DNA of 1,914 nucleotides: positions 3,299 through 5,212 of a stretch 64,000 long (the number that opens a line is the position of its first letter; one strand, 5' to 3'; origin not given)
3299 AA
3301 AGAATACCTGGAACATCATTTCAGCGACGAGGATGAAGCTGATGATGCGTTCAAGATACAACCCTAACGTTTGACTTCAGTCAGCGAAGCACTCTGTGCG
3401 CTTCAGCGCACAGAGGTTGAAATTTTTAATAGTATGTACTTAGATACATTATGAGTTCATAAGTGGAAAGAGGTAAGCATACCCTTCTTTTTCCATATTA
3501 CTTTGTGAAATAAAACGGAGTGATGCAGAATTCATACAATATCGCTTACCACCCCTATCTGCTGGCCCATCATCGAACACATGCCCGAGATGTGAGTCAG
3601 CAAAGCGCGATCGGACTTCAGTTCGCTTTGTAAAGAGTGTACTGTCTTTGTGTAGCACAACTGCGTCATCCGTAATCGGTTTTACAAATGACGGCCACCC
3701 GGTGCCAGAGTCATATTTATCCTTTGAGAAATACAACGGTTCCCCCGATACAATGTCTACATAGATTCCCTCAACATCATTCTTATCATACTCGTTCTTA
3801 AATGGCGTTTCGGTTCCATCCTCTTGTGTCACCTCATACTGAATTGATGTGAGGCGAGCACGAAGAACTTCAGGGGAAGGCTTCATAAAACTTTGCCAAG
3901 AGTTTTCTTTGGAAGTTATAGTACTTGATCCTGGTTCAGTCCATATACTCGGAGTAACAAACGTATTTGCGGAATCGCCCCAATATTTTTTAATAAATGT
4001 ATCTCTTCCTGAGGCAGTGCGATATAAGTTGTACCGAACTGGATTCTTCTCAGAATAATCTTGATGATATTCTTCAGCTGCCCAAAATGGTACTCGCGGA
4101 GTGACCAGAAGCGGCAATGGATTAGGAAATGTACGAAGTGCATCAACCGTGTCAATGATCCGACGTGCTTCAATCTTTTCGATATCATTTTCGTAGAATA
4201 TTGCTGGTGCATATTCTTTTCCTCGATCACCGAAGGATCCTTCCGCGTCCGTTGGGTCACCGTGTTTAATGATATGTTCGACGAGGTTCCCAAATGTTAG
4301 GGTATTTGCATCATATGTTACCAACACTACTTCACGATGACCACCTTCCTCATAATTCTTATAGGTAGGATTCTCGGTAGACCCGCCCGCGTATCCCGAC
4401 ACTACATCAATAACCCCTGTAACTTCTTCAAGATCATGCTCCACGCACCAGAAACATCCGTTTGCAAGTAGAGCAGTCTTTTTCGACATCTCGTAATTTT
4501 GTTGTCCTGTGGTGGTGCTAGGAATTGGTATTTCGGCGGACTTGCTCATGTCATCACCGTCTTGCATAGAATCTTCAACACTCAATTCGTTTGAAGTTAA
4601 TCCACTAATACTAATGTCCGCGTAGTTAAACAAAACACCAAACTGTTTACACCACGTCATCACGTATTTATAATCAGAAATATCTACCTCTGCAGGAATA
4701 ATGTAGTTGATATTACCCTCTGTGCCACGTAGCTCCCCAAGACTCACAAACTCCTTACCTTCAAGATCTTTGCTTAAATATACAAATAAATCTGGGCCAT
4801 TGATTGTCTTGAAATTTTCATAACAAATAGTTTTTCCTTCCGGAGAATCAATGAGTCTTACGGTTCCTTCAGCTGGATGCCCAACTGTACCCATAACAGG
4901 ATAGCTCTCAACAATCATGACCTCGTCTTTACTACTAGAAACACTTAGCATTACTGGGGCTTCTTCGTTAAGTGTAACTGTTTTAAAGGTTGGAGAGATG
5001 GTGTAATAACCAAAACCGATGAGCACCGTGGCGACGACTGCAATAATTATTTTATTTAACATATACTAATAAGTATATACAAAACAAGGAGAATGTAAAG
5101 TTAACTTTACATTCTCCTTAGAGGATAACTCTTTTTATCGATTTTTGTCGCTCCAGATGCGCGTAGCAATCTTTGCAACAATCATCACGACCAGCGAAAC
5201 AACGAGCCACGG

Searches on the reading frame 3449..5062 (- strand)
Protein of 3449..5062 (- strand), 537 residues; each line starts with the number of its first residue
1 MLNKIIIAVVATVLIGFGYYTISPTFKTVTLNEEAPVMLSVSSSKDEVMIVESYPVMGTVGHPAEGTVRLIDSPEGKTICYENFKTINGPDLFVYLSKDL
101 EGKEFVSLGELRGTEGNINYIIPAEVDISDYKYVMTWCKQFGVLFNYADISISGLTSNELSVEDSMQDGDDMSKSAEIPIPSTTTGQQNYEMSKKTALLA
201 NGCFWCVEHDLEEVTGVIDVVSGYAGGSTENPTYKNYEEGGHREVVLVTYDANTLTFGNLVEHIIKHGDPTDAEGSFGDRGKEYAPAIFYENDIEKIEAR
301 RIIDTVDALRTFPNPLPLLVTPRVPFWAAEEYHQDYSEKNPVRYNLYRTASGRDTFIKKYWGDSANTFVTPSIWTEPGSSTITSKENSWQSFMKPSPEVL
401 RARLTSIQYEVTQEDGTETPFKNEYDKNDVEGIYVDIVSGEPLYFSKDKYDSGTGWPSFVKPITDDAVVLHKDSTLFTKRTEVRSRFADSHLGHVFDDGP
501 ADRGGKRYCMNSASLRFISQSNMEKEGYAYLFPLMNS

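Call 6: search_protein_families(library=pfam, proteins=[window:3449-5062:-], max_evalue=0.01)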
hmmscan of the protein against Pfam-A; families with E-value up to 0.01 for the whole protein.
window:3449-5062:- (537 aa): 3 families
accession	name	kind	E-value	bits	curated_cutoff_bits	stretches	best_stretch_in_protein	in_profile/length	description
PF01641.26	SelR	-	3.5e-45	153.1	24.9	1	404-518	1-115/116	SelR domain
PF01625.27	PMSR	-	1.5e-43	149.1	23.7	1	196-345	1-152/153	Peptide methionine sulfoxide reductase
PF10517.14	DM13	-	3.6e-16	60.1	25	1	61-149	6-104/105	Electron transfer DM13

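Call 9: search_protein_families(library=ncbifam, proteins=[window:3449-5062:-], max_evalue=1)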
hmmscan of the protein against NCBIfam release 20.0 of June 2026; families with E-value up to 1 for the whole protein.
window:3449-5062:- (537 aa): 8 families
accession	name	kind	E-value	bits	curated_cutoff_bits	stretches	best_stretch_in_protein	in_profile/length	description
NF010625.0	PRK14018.1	equivalog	8.5e-94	314.9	522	1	183-532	187-517/521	bifunctional peptide-methionine (S)-S-oxide reductase MsrA/peptide-methionine (R)-S-oxide reductase MsrB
NF004042.0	PRK05550.1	equivalog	2.9e-80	269.6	330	2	399-525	6-129/293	bifunctional methionine sulfoxide reductase B/A protein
TIGR00357.1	TIGR00357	equivalog_domain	3.2e-57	192.3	113.05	1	395-528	2-134/134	peptide-methionine (R)-S-oxide reductase MsrB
TIGR00401.1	msrA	equivalog_domain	1.1e-35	123.3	108.1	1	195-344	1-152/153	peptide-methionine (S)-S-oxide reductase MsrA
NF004036.0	PRK05508.1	equivalog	2.3e-19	69.4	179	1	404-520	6-119/121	methionine-R-sulfoxide reductase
NF004038.0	PRK05528.1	equivalog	2.2e-11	44.1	200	1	197-342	4-142/157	peptide-methionine (S)-S-oxide reductase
NF041383.1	Trx_VPGUxxT_two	exception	6.8e-05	22.7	275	1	190-267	141-203/287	VPGUxxT family thioredoxin-like (seleno)protein, type 2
TIGR04441.1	lept_O_ant_chp1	subfamily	0.017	14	150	1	174-264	289-372/373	LA_1612 family putative O-antigen biosynthesis protein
